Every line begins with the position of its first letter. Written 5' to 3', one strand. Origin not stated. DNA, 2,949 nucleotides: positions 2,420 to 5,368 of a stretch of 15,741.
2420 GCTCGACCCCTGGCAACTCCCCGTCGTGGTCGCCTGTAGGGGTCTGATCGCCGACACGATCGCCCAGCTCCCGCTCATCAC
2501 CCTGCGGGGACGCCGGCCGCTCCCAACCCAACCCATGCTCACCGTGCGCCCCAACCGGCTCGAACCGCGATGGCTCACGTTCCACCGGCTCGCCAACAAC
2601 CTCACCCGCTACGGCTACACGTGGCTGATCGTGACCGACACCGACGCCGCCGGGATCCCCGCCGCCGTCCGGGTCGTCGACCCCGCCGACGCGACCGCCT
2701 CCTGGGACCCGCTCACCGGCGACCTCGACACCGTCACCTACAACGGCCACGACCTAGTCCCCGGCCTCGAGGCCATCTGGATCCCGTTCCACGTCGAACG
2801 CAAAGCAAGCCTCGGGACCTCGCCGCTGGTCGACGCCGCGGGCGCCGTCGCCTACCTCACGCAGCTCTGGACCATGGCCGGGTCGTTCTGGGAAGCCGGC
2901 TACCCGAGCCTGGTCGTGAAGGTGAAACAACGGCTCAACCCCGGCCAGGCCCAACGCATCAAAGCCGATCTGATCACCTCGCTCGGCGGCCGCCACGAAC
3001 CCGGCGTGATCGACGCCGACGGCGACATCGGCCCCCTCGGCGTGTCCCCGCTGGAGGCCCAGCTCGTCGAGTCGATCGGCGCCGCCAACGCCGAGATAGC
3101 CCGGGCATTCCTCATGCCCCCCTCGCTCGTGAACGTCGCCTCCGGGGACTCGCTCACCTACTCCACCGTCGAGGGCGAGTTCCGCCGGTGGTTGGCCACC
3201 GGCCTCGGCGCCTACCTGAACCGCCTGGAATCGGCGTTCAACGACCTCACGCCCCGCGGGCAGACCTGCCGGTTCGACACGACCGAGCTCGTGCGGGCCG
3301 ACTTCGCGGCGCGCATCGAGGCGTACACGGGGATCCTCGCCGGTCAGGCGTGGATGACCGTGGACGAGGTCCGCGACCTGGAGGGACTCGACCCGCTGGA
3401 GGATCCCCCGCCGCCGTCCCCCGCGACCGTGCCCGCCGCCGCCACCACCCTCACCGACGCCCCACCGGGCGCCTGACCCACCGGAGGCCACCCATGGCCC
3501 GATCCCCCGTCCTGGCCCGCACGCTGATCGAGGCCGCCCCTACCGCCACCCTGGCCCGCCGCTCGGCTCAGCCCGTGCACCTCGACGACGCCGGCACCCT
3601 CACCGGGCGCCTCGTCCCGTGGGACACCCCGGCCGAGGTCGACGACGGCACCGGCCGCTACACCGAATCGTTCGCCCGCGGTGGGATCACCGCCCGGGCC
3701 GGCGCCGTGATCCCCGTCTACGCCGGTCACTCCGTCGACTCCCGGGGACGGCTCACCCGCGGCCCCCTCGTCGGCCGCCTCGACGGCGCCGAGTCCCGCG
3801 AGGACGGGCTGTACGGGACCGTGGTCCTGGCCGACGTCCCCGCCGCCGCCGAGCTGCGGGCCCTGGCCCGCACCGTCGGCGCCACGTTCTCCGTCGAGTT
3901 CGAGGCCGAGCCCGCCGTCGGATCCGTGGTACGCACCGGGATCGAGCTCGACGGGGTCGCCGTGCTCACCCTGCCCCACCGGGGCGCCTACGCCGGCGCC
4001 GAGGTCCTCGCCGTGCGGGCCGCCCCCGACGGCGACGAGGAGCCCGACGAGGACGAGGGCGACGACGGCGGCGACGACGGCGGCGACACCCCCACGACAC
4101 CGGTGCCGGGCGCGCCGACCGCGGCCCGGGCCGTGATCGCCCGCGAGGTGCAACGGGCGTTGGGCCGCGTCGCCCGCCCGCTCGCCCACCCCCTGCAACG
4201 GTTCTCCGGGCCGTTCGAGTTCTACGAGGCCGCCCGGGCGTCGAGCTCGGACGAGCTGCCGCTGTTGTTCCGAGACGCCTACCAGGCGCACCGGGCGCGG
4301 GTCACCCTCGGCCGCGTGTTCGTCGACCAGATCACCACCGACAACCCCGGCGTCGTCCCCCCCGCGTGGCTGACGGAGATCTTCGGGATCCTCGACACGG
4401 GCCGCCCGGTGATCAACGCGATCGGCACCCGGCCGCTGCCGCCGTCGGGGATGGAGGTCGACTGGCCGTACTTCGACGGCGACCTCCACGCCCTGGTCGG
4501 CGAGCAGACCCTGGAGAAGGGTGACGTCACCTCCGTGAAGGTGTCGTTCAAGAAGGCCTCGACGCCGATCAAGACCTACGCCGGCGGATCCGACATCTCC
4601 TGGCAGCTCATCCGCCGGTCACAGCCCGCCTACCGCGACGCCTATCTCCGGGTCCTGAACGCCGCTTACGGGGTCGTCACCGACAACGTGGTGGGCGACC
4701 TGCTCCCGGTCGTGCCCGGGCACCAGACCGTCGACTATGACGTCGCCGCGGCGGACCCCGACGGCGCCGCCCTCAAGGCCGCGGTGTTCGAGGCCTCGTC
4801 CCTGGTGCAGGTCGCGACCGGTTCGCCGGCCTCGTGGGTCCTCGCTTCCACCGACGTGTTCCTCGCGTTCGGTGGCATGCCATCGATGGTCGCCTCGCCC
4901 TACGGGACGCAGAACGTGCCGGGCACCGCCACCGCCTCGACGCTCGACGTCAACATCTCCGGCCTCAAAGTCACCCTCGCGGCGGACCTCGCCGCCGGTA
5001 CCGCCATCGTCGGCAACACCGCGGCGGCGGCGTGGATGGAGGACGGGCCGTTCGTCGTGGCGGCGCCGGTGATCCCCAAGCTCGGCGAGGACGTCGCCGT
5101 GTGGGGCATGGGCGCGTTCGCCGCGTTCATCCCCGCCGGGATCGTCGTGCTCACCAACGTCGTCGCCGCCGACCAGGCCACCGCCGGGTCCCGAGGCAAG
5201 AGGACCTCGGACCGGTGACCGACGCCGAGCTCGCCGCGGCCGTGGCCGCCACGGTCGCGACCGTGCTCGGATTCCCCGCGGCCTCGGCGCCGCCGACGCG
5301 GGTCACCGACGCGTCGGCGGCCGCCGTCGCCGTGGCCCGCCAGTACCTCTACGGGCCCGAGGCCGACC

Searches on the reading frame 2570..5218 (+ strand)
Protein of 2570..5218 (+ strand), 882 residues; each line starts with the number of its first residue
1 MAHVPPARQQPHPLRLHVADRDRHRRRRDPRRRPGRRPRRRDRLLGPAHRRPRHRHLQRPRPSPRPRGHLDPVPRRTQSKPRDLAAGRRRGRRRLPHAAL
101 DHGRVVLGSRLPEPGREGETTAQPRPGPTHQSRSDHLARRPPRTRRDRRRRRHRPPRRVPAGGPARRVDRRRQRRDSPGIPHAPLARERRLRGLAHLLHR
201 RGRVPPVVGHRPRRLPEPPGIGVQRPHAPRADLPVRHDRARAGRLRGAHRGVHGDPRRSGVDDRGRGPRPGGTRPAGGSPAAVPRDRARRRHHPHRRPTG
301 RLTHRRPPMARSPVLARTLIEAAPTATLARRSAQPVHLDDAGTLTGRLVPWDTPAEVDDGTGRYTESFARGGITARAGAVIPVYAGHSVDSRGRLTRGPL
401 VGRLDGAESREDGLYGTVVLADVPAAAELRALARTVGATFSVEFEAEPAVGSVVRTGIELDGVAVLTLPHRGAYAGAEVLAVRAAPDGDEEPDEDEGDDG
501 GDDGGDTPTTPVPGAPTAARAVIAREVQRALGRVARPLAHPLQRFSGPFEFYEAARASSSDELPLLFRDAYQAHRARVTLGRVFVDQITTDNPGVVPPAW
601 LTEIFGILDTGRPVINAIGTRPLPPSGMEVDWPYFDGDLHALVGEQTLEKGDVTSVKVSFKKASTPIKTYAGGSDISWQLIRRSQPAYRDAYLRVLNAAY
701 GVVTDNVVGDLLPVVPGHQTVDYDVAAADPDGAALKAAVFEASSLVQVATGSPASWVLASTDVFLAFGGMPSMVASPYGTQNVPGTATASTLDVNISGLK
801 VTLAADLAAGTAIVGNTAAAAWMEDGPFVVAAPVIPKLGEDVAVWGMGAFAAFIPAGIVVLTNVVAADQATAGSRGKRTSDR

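Call 7: search_protein_families(library=pfam, proteins=[window:2570-5218:+], max_evalue=0.01)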
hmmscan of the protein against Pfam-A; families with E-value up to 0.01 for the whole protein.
window:2570-5218:+ (882 aa): 0 families

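Call 8: search_protein_families(library=phrogs, proteins=[window:2570-5218:+], max_evalue=0.01)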
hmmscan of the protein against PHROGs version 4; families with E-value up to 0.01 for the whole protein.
window:2570-5218:+ (882 aa): 2 families
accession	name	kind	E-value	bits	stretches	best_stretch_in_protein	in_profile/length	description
phrog_2263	-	head and packaging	8.6e-39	134.8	1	343-865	40-545/551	major head protein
phrog_10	-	head and packaging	8.4e-05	22.7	1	589-706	362-476/752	major head protein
